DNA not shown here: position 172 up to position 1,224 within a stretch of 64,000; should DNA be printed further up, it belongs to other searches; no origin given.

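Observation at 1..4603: tRNA-Ser-integrated element that also carries a plasmid-type partition system and a lambda-O-like replicon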

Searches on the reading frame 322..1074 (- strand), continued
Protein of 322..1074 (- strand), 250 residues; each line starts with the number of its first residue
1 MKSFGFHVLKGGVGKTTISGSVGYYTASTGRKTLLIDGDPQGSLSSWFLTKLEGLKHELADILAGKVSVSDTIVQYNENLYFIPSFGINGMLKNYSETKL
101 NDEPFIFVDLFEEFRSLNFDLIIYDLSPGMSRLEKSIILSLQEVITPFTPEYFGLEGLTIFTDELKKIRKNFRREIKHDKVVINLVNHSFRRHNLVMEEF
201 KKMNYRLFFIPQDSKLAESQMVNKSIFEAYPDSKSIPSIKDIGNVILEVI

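Call 55: find_related_loci(query=A2, collection=genome_contigs, flank=10000)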
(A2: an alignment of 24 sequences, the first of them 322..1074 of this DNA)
Query A2 (250 aa) in genome_contigs; peptide patterns used: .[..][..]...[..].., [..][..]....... (x = any residue, [..] = any of these).
49 stretches matched a pattern; 33 encode a relative of the query (tblastn E <= 1e-3); 33 distinct loci.
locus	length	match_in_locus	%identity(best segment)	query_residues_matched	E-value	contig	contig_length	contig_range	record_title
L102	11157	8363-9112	90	1-250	1e-152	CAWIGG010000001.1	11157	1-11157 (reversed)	MAG: uncultured Spirochaetota bacterium isolate MFD03726.bin.1.50 genome assembly, contig: contig_115431, whole genome s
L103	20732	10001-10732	57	1-246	3e-93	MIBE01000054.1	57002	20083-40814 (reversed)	MAG: Spirochaetes bacterium GWF1_51_8 gwf1_scaffold_456, whole genome shotgun sequence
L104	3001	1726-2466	51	1-249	7e-93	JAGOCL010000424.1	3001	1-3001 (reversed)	MAG: Spirochaetes bacterium isolate Go_SlDig_bin_318 Go_SlDig_129743_length_3001_cov_6.531663, whole genome shotgun sequ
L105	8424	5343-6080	52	1-249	3e-90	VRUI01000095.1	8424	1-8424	MAG: Planctomycetota bacterium isolate MohnsGC08_bin187 NODE_100_length_8424_cov_46.410327, whole genome shotgun sequenc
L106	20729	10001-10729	54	1-246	1e-87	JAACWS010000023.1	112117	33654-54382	MAG: Spirochaetales bacterium isolate CG_2015-01t_49_51 CG_2015-01t_curated_scaffold_185, whole genome shotgun sequence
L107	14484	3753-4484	50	1-247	5e-87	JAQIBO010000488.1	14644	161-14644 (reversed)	MAG: Spirochaeta sp. isolate GH27 k119_214491, whole genome shotgun sequence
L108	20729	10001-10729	49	1-246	2e-82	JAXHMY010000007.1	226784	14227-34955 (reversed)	MAG: Spirochaetia bacterium isolate Salar_de_Ascotan_soil_MAG_ASO69 contig_10018_polypolish, whole genome shotgun sequen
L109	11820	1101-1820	48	1-243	3e-70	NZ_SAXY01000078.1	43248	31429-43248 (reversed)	Brachyspira pilosicoli strain PC5538III-hc PC5538III-hc_contig78, whole genome shotgun sequence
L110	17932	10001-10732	46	1-247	7e-70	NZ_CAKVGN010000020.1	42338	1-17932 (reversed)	MAG: uncultured Brachyspira sp. isolate REFINED_METABAT215_TOP10_CONTIGS_1500_ASSEMBLY_K77_MERGED__Hadza_MoBio_hadza-I-L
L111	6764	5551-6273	45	1-244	4e-68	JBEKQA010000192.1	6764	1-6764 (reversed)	MAG: Bacteroidales bacterium isolate SPRUCE 477 SPRUCE_477_192, whole genome shotgun sequence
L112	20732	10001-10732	45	1-247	2e-66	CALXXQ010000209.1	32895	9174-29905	MAG: uncultured Brachyspira sp. isolate E20__bin180 genome assembly, contig: E20__k127_10189685, whole genome shotgun se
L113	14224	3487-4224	42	1-248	1e-65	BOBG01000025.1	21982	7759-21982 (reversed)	Spirochaetia bacterium PG1894_164 DNA, sequence025, whole genome shotgun sequence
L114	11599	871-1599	42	1-246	2e-65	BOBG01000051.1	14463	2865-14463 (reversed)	Spirochaetia bacterium PG1894_164 DNA, sequence051, whole genome shotgun sequence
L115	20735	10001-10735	41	1-247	2e-65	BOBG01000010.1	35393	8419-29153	Spirochaetia bacterium PG1894_164 DNA, sequence010, whole genome shotgun sequence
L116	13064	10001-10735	42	1-247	1e-64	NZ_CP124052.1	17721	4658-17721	Borreliella lanei strain CA-28-91 plasmid lp17, complete sequence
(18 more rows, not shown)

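Call 58: search_protein_families(library=pfam, proteins=[L100:3928-4599:+, L100:7612-8121:+, L100:182-1147:-, L095:5918-6802:-], max_evalue=0.01)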
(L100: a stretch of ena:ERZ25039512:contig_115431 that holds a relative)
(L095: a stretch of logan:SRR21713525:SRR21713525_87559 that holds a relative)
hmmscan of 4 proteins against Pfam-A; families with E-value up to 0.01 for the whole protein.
L100:3928-4599:+ (223 aa): 1 family
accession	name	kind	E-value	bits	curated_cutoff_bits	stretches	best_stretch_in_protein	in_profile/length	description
PF15333.11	TAF1D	-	0.0077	16.4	27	0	146-194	18-67/215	TATA box-binding protein-associated factor 1D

L100:7612-8121:+ (169 aa): 0 families

L100:182-1147:- (321 aa): 4 families
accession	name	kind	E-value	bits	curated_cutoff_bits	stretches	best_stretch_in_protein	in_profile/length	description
PF00589.27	Phage_integrase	-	3.6e-34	118.5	27.1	1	175-321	3-156/172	Phage integrase family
PF13495.12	Phage_int_SAM_4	-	1.3e-15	58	27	1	84-157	8-82/85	Phage integrase, N-terminal SAM-like domain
PF02899.23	Phage_int_SAM_1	-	0.00013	22.6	22.3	1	88-150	12-76/83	Phage integrase, N-terminal SAM-like domain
PF03085.20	RAP-1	-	0.0088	16.1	25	0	99-189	125-214/244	Rhoptry-associated protein 1 (RAP-1)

L095:5918-6802:- (294 aa): 1 family
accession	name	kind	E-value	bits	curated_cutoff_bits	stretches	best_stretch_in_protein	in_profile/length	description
PF00589.27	Phage_integrase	-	1.5e-27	96.9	27.1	1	126-282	3-168/172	Phage integrase family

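Call 65: find_related_loci(query=A2, collection=metagenome_contigs, flank=10000)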
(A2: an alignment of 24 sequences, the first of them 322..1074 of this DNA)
Query A2 (250 aa) in metagenome_contigs; peptide patterns used: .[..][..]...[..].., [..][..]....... (x = any residue, [..] = any of these).
110 stretches matched a pattern; 92 encode a relative of the query (tblastn E <= 1e-3); the best 80 are kept; 80 distinct loci.
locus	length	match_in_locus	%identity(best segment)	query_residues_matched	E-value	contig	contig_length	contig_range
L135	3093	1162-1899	60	1-246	5e-104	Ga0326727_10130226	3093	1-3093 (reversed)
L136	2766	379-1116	54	1-249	1e-96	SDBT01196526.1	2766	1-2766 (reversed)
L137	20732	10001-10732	57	1-246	3e-93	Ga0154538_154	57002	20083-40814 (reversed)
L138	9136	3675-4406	53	1-247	3e-92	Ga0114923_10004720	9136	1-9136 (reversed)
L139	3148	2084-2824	51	1-249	3e-92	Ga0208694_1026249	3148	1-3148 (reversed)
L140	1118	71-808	52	1-249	6e-98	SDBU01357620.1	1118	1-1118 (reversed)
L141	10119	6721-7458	53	1-249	2e-90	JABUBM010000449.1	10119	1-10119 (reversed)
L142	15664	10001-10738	51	1-248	4e-90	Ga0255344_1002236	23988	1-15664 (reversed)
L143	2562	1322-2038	54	1-242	3e-92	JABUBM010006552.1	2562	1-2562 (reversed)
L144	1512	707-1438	51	1-247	1e-94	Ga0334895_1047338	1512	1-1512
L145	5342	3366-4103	55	1-248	3e-88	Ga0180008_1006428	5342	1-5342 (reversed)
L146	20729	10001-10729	54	1-246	1e-87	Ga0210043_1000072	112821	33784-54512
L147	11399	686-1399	54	1-242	8e-87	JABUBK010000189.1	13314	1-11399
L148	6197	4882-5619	50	1-249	1e-83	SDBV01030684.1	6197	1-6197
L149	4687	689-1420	48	1-247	4e-82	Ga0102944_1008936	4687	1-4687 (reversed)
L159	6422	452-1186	47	1-247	1e-74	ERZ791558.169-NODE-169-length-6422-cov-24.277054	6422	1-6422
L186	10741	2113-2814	46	1-237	9e-63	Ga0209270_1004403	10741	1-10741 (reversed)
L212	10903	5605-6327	38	1-243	5e-46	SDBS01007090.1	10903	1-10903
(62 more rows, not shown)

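Call 102: search_protein_families(library=phrogs, proteins=[L100:3928-4599:+, L100:7612-8121:+], max_evalue=0.001)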
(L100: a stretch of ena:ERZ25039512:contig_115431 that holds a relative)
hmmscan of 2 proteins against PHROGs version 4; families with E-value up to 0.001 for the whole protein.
L100:3928-4599:+ (223 aa): 4 families
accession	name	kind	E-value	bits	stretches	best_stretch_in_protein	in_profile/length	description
phrog_11233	-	DNA, RNA and nucleotide metabolism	3.1e-34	119.7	1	4-120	3-120/297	replication initiation protein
phrog_6493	-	DNA, RNA and nucleotide metabolism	5.2e-15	56.5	1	9-174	16-180/261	DnaD-like helicase loader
phrog_428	-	DNA, RNA and nucleotide metabolism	2.4e-09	37.9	1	27-186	116-241/455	replication initiation protein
phrog_678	-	DNA, RNA and nucleotide metabolism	9.2e-05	23.1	1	29-180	66-186/346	replication initiation O-like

L100:7612-8121:+ (169 aa): 0 families
